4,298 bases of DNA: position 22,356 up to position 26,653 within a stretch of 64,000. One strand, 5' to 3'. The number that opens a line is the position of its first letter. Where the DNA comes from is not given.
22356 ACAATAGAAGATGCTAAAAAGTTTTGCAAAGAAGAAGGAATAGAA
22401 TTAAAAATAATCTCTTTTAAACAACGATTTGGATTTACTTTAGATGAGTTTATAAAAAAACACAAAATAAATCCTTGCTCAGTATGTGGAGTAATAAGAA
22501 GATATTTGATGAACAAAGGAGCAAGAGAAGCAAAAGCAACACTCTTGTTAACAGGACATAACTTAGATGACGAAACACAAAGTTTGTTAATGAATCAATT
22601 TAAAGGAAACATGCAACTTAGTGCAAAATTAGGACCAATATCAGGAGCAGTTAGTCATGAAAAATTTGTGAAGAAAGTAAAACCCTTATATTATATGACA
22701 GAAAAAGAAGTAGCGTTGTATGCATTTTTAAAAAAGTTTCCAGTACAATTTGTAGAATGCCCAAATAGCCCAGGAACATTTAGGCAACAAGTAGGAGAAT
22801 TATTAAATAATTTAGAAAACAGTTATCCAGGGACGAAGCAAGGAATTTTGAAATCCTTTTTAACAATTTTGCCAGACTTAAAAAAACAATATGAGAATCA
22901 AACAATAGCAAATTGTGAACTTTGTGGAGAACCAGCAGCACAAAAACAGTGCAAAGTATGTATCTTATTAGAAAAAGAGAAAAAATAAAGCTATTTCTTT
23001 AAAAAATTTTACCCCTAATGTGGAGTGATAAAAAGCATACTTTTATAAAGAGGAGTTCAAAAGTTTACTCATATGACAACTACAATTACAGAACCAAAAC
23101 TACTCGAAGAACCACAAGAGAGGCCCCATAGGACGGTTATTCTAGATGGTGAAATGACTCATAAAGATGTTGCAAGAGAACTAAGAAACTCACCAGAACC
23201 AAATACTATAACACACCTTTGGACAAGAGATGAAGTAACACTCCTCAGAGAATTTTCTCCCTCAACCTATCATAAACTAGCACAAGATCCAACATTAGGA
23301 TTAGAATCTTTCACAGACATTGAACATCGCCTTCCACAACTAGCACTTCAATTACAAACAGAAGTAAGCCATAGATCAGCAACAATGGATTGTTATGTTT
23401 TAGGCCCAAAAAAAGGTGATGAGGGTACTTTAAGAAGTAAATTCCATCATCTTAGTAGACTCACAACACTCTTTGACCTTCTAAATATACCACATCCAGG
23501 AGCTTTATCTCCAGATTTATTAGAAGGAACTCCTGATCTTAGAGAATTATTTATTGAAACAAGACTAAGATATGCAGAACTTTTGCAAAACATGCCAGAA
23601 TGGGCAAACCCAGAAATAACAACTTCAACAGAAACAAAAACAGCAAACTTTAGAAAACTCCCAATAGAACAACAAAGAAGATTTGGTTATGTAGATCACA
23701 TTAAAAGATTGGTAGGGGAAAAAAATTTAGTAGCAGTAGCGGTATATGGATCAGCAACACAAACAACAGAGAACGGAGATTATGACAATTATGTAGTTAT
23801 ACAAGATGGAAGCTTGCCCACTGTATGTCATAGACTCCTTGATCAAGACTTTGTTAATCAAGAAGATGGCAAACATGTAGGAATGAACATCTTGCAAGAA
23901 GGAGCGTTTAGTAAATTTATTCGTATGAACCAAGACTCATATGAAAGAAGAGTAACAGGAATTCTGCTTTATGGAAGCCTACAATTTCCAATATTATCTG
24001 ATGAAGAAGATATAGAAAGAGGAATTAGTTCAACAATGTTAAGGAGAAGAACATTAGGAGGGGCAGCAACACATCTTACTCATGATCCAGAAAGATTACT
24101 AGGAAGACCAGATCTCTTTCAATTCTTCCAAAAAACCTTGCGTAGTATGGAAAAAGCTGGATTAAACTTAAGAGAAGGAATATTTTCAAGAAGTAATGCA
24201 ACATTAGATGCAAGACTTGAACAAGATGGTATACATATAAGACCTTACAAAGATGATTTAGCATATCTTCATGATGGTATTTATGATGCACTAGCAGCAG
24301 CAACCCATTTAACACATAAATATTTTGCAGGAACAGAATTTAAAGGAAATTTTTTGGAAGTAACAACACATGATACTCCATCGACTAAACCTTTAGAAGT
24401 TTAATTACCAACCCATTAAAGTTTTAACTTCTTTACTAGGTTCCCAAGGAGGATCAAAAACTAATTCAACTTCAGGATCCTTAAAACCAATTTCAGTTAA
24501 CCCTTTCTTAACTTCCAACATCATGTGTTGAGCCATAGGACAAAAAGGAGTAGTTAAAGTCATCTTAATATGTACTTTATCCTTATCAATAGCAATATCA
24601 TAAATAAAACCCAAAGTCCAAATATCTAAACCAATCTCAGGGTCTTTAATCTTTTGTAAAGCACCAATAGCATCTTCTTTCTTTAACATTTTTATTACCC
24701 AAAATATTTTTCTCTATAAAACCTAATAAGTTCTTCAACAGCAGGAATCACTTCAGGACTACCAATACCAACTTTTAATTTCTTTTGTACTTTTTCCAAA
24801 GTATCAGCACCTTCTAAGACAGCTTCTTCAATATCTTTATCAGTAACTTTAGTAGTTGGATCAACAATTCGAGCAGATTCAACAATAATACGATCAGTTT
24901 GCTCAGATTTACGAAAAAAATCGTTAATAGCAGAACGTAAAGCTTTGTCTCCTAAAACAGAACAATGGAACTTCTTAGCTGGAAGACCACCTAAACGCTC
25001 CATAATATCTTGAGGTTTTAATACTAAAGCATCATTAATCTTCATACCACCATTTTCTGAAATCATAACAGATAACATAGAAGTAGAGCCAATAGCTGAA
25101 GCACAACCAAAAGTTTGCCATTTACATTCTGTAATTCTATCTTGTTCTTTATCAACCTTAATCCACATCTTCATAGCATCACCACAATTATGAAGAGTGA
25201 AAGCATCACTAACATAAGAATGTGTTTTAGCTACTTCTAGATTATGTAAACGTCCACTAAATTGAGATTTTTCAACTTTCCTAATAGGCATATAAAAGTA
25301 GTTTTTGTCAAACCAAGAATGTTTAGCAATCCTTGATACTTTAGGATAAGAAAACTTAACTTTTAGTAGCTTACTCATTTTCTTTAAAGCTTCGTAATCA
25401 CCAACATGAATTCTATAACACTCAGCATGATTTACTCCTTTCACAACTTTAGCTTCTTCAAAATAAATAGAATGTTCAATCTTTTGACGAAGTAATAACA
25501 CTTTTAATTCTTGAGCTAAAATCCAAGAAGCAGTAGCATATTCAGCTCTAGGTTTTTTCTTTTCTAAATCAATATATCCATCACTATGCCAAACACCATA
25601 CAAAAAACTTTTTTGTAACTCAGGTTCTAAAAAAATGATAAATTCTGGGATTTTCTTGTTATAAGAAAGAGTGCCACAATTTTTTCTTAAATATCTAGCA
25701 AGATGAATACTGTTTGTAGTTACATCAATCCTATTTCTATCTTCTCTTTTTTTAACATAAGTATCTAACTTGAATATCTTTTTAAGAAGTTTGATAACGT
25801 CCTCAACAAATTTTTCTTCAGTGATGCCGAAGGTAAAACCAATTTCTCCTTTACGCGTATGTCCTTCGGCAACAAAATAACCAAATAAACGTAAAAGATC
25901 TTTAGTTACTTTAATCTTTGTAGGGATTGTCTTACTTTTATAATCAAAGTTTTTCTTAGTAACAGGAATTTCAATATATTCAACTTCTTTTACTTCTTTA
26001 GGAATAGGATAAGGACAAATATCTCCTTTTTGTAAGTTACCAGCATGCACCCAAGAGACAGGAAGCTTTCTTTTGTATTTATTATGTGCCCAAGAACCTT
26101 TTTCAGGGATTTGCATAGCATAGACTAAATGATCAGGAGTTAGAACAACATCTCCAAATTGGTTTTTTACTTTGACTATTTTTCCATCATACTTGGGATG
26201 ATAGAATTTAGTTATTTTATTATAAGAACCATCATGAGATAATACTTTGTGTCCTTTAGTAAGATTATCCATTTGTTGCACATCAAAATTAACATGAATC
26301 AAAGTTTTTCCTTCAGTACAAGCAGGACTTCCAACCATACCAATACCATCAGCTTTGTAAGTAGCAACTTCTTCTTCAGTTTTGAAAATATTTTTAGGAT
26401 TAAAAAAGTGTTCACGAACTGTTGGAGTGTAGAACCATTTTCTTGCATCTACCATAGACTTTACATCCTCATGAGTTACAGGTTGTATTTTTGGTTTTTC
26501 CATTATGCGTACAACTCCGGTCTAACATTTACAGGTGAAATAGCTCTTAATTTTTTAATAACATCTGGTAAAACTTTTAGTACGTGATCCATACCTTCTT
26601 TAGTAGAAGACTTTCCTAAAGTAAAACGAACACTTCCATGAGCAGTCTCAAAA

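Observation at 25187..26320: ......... intein inserted in the Fe-S scaffold IscU at the cluster-ligating Cys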

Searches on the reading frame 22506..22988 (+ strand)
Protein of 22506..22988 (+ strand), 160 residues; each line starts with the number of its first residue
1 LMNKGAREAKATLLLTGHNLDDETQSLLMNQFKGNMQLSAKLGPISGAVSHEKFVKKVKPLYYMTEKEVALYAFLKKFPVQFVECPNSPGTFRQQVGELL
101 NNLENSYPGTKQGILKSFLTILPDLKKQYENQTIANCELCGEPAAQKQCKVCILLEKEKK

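Call 3: search_protein_families(library=pfam, proteins=[window:22506-22988:+], max_evalue=0.01)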
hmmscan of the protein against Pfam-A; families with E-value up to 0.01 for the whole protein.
window:22506-22988:+ (160 aa): 2 families
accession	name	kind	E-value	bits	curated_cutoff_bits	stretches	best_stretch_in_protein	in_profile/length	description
PF01171.26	ATP_bind_3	-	0.00033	20.9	27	1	2-76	88-159/182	PP-loop family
PF16503.10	zn-ribbon_14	-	0.0012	18.7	34.9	1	136-156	2-22/32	Zinc-ribbon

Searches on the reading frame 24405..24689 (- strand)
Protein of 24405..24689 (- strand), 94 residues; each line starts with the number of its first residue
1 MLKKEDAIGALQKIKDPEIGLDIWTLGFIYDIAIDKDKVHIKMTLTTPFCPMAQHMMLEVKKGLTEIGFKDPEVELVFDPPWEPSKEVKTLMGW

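Call 3: search_protein_families(library=pfam, proteins=[window:24405-24689:-], max_evalue=0.01)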
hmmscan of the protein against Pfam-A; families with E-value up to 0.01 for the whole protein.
window:24405-24689:- (94 aa): 1 family
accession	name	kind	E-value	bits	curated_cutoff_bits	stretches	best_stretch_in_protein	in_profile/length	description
PF01883.24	FeS_assembly_P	-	2.1e-16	60.4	23.5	1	4-67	1-64/73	Iron-sulfur cluster assembly protein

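Call 4: search_protein_families(library=ncbifam, proteins=[window:24405-24689:-], max_evalue=0.01)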
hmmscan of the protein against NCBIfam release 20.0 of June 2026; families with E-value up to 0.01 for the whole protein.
window:24405-24689:- (94 aa): 4 families
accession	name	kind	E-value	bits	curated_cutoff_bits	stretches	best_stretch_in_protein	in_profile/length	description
TIGR02945.1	SUF_assoc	equivalog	3.3e-24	85.1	143.4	1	4-86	3-87/99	SUF system Fe-S cluster assembly protein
TIGR03406.1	FeS_long_SufT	hypoth_equivalog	3.3e-19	69.3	202.6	1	5-85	76-162/174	putative Fe-S cluster assembly protein SufT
NF041868.1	paad_haloarch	equivalog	1.4e-14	54.3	180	1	7-83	31-108/127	1,2-phenylacetyl-CoA epoxidase subunit PaaD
TIGR02159.1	PA_CoA_Oxy4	equivalog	1.6e-09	38.2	108.15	1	14-83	1-71/146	1,2-phenylacetyl-CoA epoxidase subunit PaaD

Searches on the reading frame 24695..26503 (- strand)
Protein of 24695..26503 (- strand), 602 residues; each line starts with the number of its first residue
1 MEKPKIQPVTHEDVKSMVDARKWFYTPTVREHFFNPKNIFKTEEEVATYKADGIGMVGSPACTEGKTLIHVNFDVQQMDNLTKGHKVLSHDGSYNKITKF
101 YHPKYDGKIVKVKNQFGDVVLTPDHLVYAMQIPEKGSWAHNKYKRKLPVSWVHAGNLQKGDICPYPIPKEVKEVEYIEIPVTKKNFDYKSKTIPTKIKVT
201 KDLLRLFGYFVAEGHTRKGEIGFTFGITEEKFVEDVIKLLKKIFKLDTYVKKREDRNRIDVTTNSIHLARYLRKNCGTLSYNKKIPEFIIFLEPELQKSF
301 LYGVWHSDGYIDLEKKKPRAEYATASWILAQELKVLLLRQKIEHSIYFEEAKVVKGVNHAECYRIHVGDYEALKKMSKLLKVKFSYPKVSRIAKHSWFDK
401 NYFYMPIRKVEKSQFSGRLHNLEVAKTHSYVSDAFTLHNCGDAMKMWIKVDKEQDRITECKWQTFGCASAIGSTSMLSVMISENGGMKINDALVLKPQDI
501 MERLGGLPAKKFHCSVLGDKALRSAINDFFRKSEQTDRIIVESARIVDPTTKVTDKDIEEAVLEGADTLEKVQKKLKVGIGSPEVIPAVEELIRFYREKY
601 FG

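Call 3: search_protein_families(library=pfam, proteins=[window:24695-26503:-], max_evalue=0.01)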
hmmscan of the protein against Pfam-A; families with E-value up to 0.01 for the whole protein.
window:24695-26503:- (602 aa): 7 families
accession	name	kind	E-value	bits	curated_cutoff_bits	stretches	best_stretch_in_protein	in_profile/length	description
PF01592.21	NifU_N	-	5e-32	111.2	22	1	438-534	32-125/127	NifU-like N terminal domain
PF14528.11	LAGLIDADG_3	-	2.2e-14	53.9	22.5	2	296-349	2-55/82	LAGLIDADG-like domain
PF14890.11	Intein_splicing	-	3.4e-05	24.1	35.8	1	63-439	18-155/155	Intein splicing domain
PF04324.20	Fer2_BFD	-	0.0003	21.5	26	1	551-581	6-36/50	BFD-like [2Fe-2S] binding domain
PF05204.19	Hom_end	-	0.00086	19.8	21.1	1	284-376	1-93/110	Homing endonuclease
PF03161.18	LAGLIDADG_2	-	0.007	16.8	25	0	190-267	88-166/168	LAGLIDADG DNA endonuclease family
PF01079.26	Hint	-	0.0099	15.9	29.7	0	61-162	12-113/213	Hint module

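Call 4: search_protein_families(library=ncbifam, proteins=[window:24695-26503:-], max_evalue=0.01)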
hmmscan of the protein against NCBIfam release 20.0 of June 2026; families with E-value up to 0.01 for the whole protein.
window:24695-26503:- (602 aa): 11 families
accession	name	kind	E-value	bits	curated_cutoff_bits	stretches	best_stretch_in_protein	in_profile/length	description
TIGR02000.1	NifU_proper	equivalog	4.1e-35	121.6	273.3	2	439-594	34-184/290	Fe-S cluster assembly protein NifU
TIGR03419.1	NifU_clost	equivalog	8.6e-30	103.6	187.9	1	438-533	30-120/121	Fe-S cluster assembly scaffold protein NifU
TIGR01999.1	iscU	equivalog_domain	1.8e-25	89.4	192.4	1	438-532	33-122/124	Fe-S cluster assembly scaffold IscU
NF045703.1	rSAM_Tes_intein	exception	9.1e-21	73.4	1700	1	187-440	355-611/1040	tetraether lipid synthase Tes, intein-containing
NF011491.0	PRK14898.1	equivalog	1.8e-08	32.9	783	1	101-342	144-380/860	DNA-directed RNA polymerase subunit A''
NF038098.1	GyrA_w_intein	exception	4.1e-08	31.6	1850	1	193-372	230-416/1232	intein-containing DNA gyrase subunit A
NF006207.0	PRK08332.1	equivalog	5.9e-08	30.4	2400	1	199-442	1001-1244/1684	vitamin B12-dependent ribonucleotide reductase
NF005852.0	PRK07773.1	equivalog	9.5e-07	27.5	780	1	277-370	592-684/886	replicative DNA helicase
TIGR01994.1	SUF_scaf_2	equivalog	7.2e-06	26.1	92.5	1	438-492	34-83/137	Fe-S cluster assembly sulfur transfer protein SufU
NF007072.0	PRK09519.1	equivalog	5.1e-05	21.8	1024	0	276-343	439-509/790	intein-containing recombinase RecA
TIGR01443.1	intein_Cterm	domain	0.002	18.3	15.6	1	421-440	4-24/24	intein C-terminal splicing region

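Call 42: predict_structure(alignment_id=A1)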
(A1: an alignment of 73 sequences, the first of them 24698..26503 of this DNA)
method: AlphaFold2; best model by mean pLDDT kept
length: 602 residues; sequences in the alignment: 73
mean_pLDDT: 88.9   pTM: 0.77
mean pLDDT of the five models: 88.9, 88.7, 88.0, 87.5, 87.4
residues with pLDDT >= 90: 392; 70-90: 171; 50-70: 20; < 50: 19
segments of 3 or more residues with pLDDT < 50: 1-11, 13-17, 19-21
pLDDT, mean of each block of 10 residues (from residue 1): 44 47 72 89 84 85 91 91 95 93 88 97 92 84 88 92 97 95 76 93 98 92 95 97 96 96 94 93 95 97 90 85 95 97 96 92 94 95 78 84 97 94 90 92 87 96 81 93 95 92 82 80 94 89 83 85 85 89 93 87 72
secondary structure, 60 per line:
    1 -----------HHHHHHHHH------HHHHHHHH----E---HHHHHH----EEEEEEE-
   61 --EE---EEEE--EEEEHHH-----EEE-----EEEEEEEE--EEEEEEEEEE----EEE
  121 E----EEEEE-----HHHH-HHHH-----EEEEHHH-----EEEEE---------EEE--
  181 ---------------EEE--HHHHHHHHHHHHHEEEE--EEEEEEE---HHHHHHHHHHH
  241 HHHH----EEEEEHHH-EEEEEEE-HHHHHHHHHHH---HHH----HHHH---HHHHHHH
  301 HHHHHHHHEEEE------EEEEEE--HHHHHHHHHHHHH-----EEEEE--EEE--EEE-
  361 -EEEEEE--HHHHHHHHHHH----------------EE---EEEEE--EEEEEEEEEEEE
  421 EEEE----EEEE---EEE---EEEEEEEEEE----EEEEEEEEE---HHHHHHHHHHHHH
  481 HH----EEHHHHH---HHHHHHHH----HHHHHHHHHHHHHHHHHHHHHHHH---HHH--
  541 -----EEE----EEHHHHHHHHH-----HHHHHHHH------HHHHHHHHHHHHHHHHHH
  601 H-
elements in order: H12-20 H27-34 H43-48 E53-59 E68-71 E74-77 E86-88 E94-101 E104-113 E118-121 E126-130 H136-139 H141-144 E150-153 E162-166 E176-178 E196-198 H201-213 E214-217 E220-226 H230-244 E249-253 E258-264 H266-276 H287-290 H294-308 E309-312 E319-324 H327-339 E345-349 E352-354 E357-359 E362-367 H370-380 E402-406 E409-424 E429-432 E436-438 E442-451 E456-464 H468-482 H489-493 H497-504 H509-532 E546-548 H555-563 H569-576 H583-601

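Call 44: fold_search(model_id=the predicted structure, library=pdb)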
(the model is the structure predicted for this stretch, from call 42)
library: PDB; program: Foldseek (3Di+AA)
matches with E <= 10: 622; with E <= 0.001: 93
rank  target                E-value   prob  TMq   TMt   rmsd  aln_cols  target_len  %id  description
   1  7qsu                  6.7e-22  1.00  0.48  0.76   5.1       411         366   18  Crystal structure of homing endonuclease-associated TliVMA intein (C1A, d333-339) (released 2022-03-30)
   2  7qss                  1.2e-21  1.00  0.46  0.62   7.7       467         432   18  Crystal structure of homing endonuclease-associated TliVMA intein (C1A) (released 2022-03-30)
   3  7qst                  2.3e-17  1.00  0.42  0.67   6.3       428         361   17  Crystal structure of homing endonuclease-associated PhoVMA intein (C1A) (released 2022-03-30)
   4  1ef0_A                4.5e-17  1.00  0.41  0.55   8.3       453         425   17  CRYSTAL STRUCTURE OF PI-SCEI MINIPRECURSOR (released 2000-06-07)
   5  1vde_A                3.8e-16  1.00  0.41  0.54   8.0       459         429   15  PI-SCEI, A HOMING ENDONUCLEASE WITH PROTEIN SPLICING ACTIVITY (released 1998-04-08)
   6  1jva_B                1.4e-15  1.00  0.42  0.56   7.6       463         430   14  CRYSTAL STRUCTURE OF THE VMA1-DERIVED ENDONUCLEASE BEARING THE N AND C EXTEIN PROPEPTIDES (released 2002-08-29)
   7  2cw7                  4.7e-15  1.00  0.43  0.48   8.3       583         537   13  Crystal structure of intein homing endonuclease II (released 2006-04-18)
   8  1lwt_A                5.3e-15  1.00  0.40  0.51   9.2       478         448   16  Crystal structure of the intein homing endonuclease PI-SceI bound to its substrate DNA (Ca2+ free) (released 2002-09-27)
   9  1lws_A                5.8e-15  1.00  0.41  0.55   7.7       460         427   16  Crystal structure of the intein homing endonuclease PI-SceI bound to its recognition sequence (released 2002-09-27)
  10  1vde_B                1.6e-14  1.00  0.42  0.55   7.4       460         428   15  PI-SCEI, A HOMING ENDONUCLEASE WITH PROTEIN SPLICING ACTIVITY (released 1998-04-08)
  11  1dq3                  7.0e-14  1.00  0.41  0.53   6.4       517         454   12  CRYSTAL STRUCTURE OF AN ARCHAEAL INTEIN-ENCODED HOMING ENDONUCLEASE PI-PFUI (released 2000-07-05)
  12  1jva_A                8.1e-14  1.00  0.41  0.54   8.0       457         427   14  CRYSTAL STRUCTURE OF THE VMA1-DERIVED ENDONUCLEASE BEARING THE N AND C EXTEIN PROPEPTIDES (released 2002-08-29)
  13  1ef0_B                8.6e-14  1.00  0.37  0.52   9.6       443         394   14  CRYSTAL STRUCTURE OF PI-SCEI MINIPRECURSOR (released 2000-06-07)
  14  1um2_B                2.8e-13  1.00  0.41  0.55   8.0       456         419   15  Crystal Structure of the Vma1-Derived Endonuclease with the Ligated Extein Segment (released 2004-09-22)
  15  1dfa                  1.2e-12  1.00  0.37  0.51  10.3       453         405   16  CRYSTAL STRUCTURE OF PI-SCEI IN C2 SPACE GROUP (released 1999-12-08)
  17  2z7e_B                2.5e-07  1.00  0.16  0.66   2.3       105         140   41  Crystal structure of Aquifex aeolicus IscU with bound [2Fe-2S] cluster (released 2008-08-19)
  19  4eb5_C                1.0e-06  1.00  0.15  0.64   1.8       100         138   47  A. fulgidus IscS-IscU complex structure (released 2012-05-02)
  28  2z7e_A                1.3e-05  1.00  0.15  0.61   2.4        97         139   43  Crystal structure of Aquifex aeolicus IscU with bound [2Fe-2S] cluster (released 2008-08-19)
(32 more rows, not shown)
